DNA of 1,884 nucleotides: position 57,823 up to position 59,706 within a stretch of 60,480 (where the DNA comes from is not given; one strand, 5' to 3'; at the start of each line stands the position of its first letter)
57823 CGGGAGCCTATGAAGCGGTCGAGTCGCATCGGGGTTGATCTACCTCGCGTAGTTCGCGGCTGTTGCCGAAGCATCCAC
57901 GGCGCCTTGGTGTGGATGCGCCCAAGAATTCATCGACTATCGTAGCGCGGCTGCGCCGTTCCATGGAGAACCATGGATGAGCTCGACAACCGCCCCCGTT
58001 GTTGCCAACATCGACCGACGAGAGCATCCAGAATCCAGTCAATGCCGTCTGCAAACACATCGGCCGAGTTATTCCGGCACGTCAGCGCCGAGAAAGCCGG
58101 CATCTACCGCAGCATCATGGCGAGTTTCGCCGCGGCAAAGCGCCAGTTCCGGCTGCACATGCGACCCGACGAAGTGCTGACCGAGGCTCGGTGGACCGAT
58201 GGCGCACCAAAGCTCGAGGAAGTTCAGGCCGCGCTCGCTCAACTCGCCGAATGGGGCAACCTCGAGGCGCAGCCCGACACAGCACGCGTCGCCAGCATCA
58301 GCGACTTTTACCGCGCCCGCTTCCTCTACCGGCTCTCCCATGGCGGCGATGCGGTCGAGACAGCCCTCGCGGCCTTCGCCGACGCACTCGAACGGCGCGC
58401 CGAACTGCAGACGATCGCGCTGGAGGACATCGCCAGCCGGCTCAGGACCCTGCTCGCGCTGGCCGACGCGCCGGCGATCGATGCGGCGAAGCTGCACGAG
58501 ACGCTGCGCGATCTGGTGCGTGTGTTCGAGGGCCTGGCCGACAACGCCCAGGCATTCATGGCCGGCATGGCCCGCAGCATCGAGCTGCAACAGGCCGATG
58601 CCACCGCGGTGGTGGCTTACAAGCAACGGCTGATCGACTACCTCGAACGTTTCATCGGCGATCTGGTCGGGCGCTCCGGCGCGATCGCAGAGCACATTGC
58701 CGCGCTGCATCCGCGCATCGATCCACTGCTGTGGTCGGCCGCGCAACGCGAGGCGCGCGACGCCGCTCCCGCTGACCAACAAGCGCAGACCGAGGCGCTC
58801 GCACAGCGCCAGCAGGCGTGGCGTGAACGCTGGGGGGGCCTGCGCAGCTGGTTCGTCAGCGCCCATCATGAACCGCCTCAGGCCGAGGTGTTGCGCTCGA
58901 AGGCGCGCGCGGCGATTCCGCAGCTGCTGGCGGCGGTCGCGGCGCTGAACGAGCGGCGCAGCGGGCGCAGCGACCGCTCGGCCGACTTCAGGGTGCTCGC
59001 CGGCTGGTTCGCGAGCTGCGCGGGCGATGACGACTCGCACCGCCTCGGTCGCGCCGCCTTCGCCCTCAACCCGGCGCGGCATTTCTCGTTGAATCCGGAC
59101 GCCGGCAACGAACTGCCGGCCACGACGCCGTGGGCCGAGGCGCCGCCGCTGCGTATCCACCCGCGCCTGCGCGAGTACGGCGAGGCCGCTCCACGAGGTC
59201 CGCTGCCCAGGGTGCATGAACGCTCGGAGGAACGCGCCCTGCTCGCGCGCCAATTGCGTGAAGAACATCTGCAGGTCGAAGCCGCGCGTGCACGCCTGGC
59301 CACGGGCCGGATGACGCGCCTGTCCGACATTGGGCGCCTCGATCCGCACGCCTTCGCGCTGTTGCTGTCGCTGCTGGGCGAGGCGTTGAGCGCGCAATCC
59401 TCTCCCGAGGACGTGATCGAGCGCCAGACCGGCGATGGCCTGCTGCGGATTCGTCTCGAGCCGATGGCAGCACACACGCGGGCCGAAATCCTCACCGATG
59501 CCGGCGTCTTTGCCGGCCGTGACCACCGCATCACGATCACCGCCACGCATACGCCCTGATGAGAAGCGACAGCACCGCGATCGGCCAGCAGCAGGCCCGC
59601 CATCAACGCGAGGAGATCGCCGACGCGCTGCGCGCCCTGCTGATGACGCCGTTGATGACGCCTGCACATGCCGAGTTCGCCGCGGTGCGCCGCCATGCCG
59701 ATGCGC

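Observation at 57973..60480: Wadjet (JetA-JetB) SMC-like anti-plasmid system starts here and runs off the window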

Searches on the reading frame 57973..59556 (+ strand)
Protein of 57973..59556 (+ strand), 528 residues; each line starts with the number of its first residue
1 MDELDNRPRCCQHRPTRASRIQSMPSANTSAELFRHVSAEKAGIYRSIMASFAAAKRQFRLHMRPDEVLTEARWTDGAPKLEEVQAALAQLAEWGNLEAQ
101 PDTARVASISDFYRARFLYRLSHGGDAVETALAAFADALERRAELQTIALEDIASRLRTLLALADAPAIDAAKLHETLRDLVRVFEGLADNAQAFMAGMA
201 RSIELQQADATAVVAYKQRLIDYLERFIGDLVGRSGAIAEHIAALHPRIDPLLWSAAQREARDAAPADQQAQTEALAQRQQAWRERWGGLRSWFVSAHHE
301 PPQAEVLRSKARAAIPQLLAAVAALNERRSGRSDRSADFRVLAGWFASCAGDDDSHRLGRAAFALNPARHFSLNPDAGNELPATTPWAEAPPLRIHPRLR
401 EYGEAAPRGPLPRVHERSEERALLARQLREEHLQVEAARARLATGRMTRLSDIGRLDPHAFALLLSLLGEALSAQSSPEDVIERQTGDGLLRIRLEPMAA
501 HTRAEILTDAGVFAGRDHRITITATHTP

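Call 4: search_protein_families(library=pfam, proteins=[window:57973-59556:+], max_evalue=0.01)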
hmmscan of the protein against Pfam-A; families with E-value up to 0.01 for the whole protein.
window:57973-59556:+ (528 aa): 1 family
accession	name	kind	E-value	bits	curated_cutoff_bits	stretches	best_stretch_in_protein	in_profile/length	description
PF09660.15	DUF2397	-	8e-145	483.8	28.5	1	34-519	1-483/483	Protein of unknown function (DUF2397)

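Call 5: search_protein_families(library=ncbifam, proteins=[window:57973-59556:+], max_evalue=0.01)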
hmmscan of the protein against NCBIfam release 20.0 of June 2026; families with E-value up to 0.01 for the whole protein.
window:57973-59556:+ (528 aa): 1 family
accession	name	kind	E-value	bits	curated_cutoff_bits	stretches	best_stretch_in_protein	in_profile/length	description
TIGR02677.1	TIGR02677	hypoth_equivalog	6.2e-199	661.8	165.85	1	32-525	1-492/494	TIGR02677 family protein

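Call 6: search_protein_families(library=padloc, proteins=[window:57973-59556:+], max_evalue=0.01)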
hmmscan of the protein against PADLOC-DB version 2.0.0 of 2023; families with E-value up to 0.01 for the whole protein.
window:57973-59556:+ (528 aa): 7 families
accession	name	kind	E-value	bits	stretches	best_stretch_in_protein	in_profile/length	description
PDLC00536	JetA2|JetA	-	2.4e-202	671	1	22-526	9-512/518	DUF2397 domain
PDLC00539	JetA2|JetA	-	2.2e-76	255.8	1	30-525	5-499/512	DUF2397 domain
PDLC00541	JetA2|JetA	-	1.7e-63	213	1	23-526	10-502/512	DUF2397 domain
PDLC00540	JetA2|JetA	-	1.4e-58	196.9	1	35-477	15-452/496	DUF2397 domain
PDLC00537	JetA2|JetA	-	3.1e-45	153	1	36-475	14-452/498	DUF2397 domain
PDLC00534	JetA2|JetA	-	1.1e-28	98.4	1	84-525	82-507/511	DUF2397 domain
PDLC00535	JetA2|JetA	-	5.2e-15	53.6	1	33-381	15-354/487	DUF2397 domain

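Call 7: find_encoding_contigs(protein=window:57973-59556:+, flank=10000, max_places=6)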
Protein window:57973-59556:+ (528 aa): no gene with exactly this product is on record in the collection.

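Call 8: find_related_loci(query=window:57973-59556:+, collection=genome_contigs, flank=10000)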
Query window:57973-59556:+ (528 aa) in genome_contigs; peptide patterns used: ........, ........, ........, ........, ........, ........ (x = any residue, [..] = any of these).
529 stretches matched a pattern; 384 encode a relative of the query (tblastn E <= 1e-3); the best 80 are kept; 80 distinct loci.
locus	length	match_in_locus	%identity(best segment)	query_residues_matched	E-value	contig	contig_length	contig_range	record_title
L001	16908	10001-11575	88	4-528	0e+0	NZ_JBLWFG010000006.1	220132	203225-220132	Thauera sp. WH-2 6, whole genome shotgun sequence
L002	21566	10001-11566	87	4-525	0e+0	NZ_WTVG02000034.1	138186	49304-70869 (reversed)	Aromatoleum anaerobium strain LuFRes1 7, whole genome shotgun sequence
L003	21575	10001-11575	89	4-528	0e+0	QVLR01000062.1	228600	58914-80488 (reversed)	Azoarcus sp. Aa7 AZOA_contig000062, whole genome shotgun sequence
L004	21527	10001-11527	89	20-528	0e+0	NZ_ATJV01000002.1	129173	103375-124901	Thauera terpenica 58Eu Cont10, whole genome shotgun sequence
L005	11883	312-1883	85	2-525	0e+0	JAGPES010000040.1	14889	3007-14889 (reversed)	MAG: Pseudomonadales bacterium isolate Gw_SlDig_bin_13 Gw_SlDig_7241_length_14889_cov_5.593212, whole genome shotgun seq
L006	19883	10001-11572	85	2-525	0e+0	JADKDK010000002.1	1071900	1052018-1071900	MAG: Gammaproteobacteria bacterium isolate OdNW_18-Q3-R42-56_BATAC.277 tig00000455-10-10774010, whole genome shotgun seq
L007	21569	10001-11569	86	4-526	0e+0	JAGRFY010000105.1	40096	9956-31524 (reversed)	MAG: Rhodocyclaceae bacterium isolate HKST-UBA162 2010_42437, whole genome shotgun sequence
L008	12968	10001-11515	73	22-523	0e+0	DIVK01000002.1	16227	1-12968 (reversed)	MAG TPA_asm: Rhodoferax sp. UBA6134 UBA6134_contig_7183, whole genome shotgun sequence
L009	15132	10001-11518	78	21-526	0e+0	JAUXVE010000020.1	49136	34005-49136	MAG: Rubrivivax sp. isolate C15_concoct.bin.32_sub C15_k141_301681, whole genome shotgun sequence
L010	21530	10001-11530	74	21-527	0e+0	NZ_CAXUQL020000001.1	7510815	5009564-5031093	Pseudorhodoferax sp. LjRoot39 LJR039c1, whole genome shotgun sequence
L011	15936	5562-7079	73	23-523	0e+0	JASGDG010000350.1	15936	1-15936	MAG: Xenophilus sp. isolate 2M043 JMF-2106-05-0002.bin.43_349, whole genome shotgun sequence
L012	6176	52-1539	74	31-523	0e+0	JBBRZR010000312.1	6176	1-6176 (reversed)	MAG: Burkholderiales bacterium isolate metawrap_la5_61 metawrap_la5_61_K_1661603_L_6176_cov_42.4882, whole genome shotgu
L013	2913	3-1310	86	90-525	0e+0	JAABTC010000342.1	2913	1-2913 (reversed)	MAG: Burkholderiales bacterium isolate S20.Bin129 Scaffold_341, whole genome shotgun sequence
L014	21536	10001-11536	88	17-528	0e+0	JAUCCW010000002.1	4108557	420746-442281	MAG: Thauera sp. isolate R32x_68d_np_Bin2.3 contig_33, whole genome shotgun sequence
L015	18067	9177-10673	73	28-523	0e+0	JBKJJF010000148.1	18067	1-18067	MAG: Rhizobacter sp. isolate ant_bin.193 S1Ck117_4185355_flag_0_multi_29.7803_len_18067, whole genome shotgun sequence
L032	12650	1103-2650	87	15-528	0e+0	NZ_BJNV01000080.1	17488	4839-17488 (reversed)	Zoogloea ramigera strain NBRC 15342 sequence080, whole genome shotgun sequence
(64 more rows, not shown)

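Call 12: search_protein_families(library=padloc, proteins=[L003:11578-12813:+, L003:12828-16988:+, L003:16988-18175:+, L006:12833-16987:+, L006:16987-18174:+], max_evalue=0.00001)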
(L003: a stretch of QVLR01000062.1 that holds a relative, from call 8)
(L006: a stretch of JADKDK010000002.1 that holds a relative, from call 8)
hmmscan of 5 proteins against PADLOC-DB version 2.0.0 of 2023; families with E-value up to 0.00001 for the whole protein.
L003:11578-12813:+ (412 aa): 6 families
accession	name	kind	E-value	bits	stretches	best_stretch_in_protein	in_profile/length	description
PDLC00543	JetB2|JetB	-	8.6e-141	467.8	1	9-404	5-395/404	DUF2398 domain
PDLC00545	JetB2|JetB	-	8.6e-41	138.4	1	16-328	10-308/462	DUF2398 domain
PDLC00542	JetB2|JetB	-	7.4e-28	95.8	2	16-186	3-165/388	DUF2398 domain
PDLC00544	JetB2|JetB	-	2.9e-24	83.8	1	17-392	7-371/384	DUF2398 domain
PDLC00548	JetB2|JetB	-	1.7e-18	64.8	1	34-327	10-280/412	DUF2398 domain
PDLC00546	JetB2|JetB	-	4.8e-13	46.5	1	16-393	6-386/420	DUF2398 domain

L003:12828-16988:+ (1387 aa): 7 families
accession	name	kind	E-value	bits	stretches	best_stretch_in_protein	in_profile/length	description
PDLC00553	JetC2|JetC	-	0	1510.5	1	19-1381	3-1357/1361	DUF3584 domain; MukB-like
PDLC00551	JetC2|JetC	-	5.2e-188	625.6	1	29-1378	4-1359/1365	DUF3584 domain; MukB-like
PDLC00550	JetC2|JetC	-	5.4e-132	439.9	1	30-1375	4-1351/1355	DUF3584 domain; MukB-like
PDLC00554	JetC2|JetC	-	2.7e-130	433.1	1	26-409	3-387/390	DUF3584 domain; MukB-like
PDLC00552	JetC2|JetC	-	2.5e-113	378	2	29-897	2-868/1365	DUF3584 domain; MukB-like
PDLC00549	JetC2|JetC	-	1.9e-43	146.5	1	8-1336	5-1352/1404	DUF3584 domain; MukB-like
PDLC00519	JetC1|JetC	-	3.3e-14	50.1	0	121-409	98-378/1097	DUF3584 domain; MukB-like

L003:16988-18175:+ (396 aa): 3 families
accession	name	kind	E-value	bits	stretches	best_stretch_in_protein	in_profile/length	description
PDLC00557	JetD2|JetD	-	4.8e-132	439.4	1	2-395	3-418/423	DUF2220; DUF3322; DUF2399 domain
PDLC00556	JetD2|JetD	-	1.6e-32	111.1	1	22-394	24-424/430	DUF2220; DUF3322; DUF2399 domain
PDLC00555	JetD2|JetD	-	4.6e-06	23.7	0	273-347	337-415/472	DUF2220; DUF3322; DUF2399 domain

L006:12833-16987:+ (1385 aa): 7 families
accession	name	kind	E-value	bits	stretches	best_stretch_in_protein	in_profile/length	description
PDLC00553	JetC2|JetC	-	0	1489.6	1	20-1379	4-1357/1361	DUF3584 domain; MukB-like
PDLC00551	JetC2|JetC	-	1.2e-185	617.8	1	29-1376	4-1359/1365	DUF3584 domain; MukB-like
PDLC00554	JetC2|JetC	-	7.3e-130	431.7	1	26-408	3-386/390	DUF3584 domain; MukB-like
PDLC00550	JetC2|JetC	-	8.6e-125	416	1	29-1373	3-1351/1355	DUF3584 domain; MukB-like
PDLC00552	JetC2|JetC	-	4.3e-105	350.7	1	29-1372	2-1348/1365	DUF3584 domain; MukB-like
PDLC00549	JetC2|JetC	-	1.3e-45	153.6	1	28-1334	25-1352/1404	DUF3584 domain; MukB-like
PDLC00519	JetC1|JetC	-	6.5e-14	49.1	0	122-528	99-467/1097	DUF3584 domain; MukB-like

L006:16987-18174:+ (396 aa): 2 families
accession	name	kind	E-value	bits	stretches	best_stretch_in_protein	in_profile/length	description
PDLC00557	JetD2|JetD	-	2.4e-134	446.9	1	2-395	3-418/423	DUF2220; DUF3322; DUF2399 domain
PDLC00556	JetD2|JetD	-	2.9e-30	103.7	1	21-394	23-424/430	DUF2220; DUF3322; DUF2399 domain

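Call 13: search_protein_families(library=pfam, proteins=[L003:11578-12813:+, L003:12828-16988:+, L003:16988-18175:+, L006:12833-16987:+, L006:16987-18174:+], max_evalue=0.001)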
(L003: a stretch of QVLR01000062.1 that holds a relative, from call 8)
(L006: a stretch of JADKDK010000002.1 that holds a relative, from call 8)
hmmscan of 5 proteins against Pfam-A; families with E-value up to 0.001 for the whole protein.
L003:11578-12813:+ (412 aa): 1 family
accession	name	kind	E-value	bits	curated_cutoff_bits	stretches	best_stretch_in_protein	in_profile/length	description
PF09661.15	DUF2398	-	3.7e-102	342.6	26.9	1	24-394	1-362/363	Protein of unknown function (DUF2398)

L003:12828-16988:+ (1387 aa): 1 family
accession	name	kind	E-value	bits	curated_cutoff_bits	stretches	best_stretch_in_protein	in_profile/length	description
PF13558.12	SbcC_Walker_B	-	2.8e-18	66.4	27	1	1243-1325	2-89/90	SbcC/RAD50-like, Walker B motif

L003:16988-18175:+ (396 aa): 2 families
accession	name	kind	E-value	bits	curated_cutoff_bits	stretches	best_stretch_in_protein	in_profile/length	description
PF09664.16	DUF2399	-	2.6e-53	180.3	23.4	1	242-394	2-152/152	Protein of unknown function C-terminus (DUF2399)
PF11796.13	DUF3323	-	1.9e-46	159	26.6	1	34-230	3-208/209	Protein of unknown function N-terminus (DUF3323)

L006:12833-16987:+ (1385 aa): 1 family
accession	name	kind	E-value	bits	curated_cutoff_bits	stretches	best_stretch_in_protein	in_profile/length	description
PF13558.12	SbcC_Walker_B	-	4.2e-18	65.8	27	1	1241-1323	2-89/90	SbcC/RAD50-like, Walker B motif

L006:16987-18174:+ (396 aa): 2 families
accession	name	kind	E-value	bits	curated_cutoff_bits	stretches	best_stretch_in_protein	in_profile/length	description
PF09664.16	DUF2399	-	9.2e-51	172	23.4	1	243-394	3-152/152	Protein of unknown function C-terminus (DUF2399)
PF11796.13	DUF3323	-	1.1e-45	156.6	26.6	1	33-230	2-208/209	Protein of unknown function N-terminus (DUF3323)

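Call 27: search_solved_structures(query=window:57973-59556:+, max_evalue=0.01, show_alignments=1)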
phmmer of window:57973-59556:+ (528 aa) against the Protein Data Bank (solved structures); distinct sequences matched with E-value up to 0.01: 1.
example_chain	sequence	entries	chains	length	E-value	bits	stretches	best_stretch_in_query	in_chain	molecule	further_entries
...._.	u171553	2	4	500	5.9e-28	101.1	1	36-476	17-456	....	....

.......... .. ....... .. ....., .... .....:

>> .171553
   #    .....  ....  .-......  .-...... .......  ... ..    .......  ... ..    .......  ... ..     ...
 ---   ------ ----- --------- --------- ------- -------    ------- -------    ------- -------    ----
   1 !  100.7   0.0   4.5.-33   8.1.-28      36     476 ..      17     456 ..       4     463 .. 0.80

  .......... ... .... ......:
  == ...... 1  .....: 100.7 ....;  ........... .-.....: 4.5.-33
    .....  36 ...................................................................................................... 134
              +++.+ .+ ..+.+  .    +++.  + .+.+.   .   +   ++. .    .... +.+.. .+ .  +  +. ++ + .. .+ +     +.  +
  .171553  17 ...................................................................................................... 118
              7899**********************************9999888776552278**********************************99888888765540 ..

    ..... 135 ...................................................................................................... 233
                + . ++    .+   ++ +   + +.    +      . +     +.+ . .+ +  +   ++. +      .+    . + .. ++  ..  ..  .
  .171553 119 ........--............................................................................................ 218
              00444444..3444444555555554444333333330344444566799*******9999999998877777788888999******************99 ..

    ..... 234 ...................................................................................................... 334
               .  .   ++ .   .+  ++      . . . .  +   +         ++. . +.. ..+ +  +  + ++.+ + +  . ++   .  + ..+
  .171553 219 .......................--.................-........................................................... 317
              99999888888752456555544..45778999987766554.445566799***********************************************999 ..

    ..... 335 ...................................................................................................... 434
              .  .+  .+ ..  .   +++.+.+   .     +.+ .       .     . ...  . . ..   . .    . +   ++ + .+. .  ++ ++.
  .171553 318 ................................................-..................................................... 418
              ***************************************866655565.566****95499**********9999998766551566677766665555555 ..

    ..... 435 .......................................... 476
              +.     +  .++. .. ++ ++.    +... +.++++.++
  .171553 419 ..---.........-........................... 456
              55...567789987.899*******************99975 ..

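Call 31: find_encoding_contigs(protein=window:58042-59556:+, flank=10000, max_places=4)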
Protein window:58042-59556:+ (505 aa): 16 contigs read that carry it; 4 places shown.
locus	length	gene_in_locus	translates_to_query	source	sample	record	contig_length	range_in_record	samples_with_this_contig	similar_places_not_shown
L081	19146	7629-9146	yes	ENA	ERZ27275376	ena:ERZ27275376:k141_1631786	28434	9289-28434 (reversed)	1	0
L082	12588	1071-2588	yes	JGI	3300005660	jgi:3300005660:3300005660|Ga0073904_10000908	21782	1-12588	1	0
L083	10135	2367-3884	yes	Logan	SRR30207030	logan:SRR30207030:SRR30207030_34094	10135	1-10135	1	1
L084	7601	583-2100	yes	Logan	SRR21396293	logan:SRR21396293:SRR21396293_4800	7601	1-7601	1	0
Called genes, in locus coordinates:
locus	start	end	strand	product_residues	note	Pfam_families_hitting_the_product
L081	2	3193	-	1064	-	?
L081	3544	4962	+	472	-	PF00497:SBP_bac_3, PF01464:SLT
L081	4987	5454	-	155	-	PF00383:dCMP_cyt_deam_1, PF14437:MafB19-deam, PF14439:Bd3614-deam (weak)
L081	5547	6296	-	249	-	PF08808:RES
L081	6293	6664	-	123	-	PF20432:Xre-like-HTH, PF09722:Xre_MbcA_ParS_C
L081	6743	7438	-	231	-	PF01479:S4 (weak), PF00849:PseudoU_synth_2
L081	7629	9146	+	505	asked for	PF09660:DUF2397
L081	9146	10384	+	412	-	PF09661:DUF2398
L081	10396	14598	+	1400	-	PF13558:SbcC_Walker_B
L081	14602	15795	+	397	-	PF11796:DUF3323, PF09664:DUF2399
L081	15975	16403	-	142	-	PF01850:PIN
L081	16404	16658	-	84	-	PF22513:FitA-like_RHH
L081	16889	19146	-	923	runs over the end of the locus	PF00690:Cation_ATPase_N, PF00122:E1-E2_ATPase, PF00702:Hydrolase, PF13246:Cation_ATPase, PF08282:Hydrolase_3 (faint), PF12710:HAD (weak), PF00689:Cation_ATPase_C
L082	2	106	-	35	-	?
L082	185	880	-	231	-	PF01479:S4 (weak), PF00849:PseudoU_synth_2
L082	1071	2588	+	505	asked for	PF09660:DUF2397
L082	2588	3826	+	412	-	PF09661:DUF2398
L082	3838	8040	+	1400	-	PF13558:SbcC_Walker_B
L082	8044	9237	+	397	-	PF11796:DUF3323, PF09664:DUF2399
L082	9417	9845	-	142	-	PF01850:PIN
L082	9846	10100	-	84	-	PF22513:FitA-like_RHH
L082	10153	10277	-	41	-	-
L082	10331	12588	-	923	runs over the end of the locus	PF00690:Cation_ATPase_N, PF00122:E1-E2_ATPase, PF00702:Hydrolase, PF13246:Cation_ATPase, PF08282:Hydrolase_3 (faint), PF12710:HAD (weak), PF00689:Cation_ATPase_C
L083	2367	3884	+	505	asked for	PF09660:DUF2397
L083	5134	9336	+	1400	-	PF13558:SbcC_Walker_B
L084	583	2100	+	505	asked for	PF09660:DUF2397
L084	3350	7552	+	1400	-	PF13558:SbcC_Walker_B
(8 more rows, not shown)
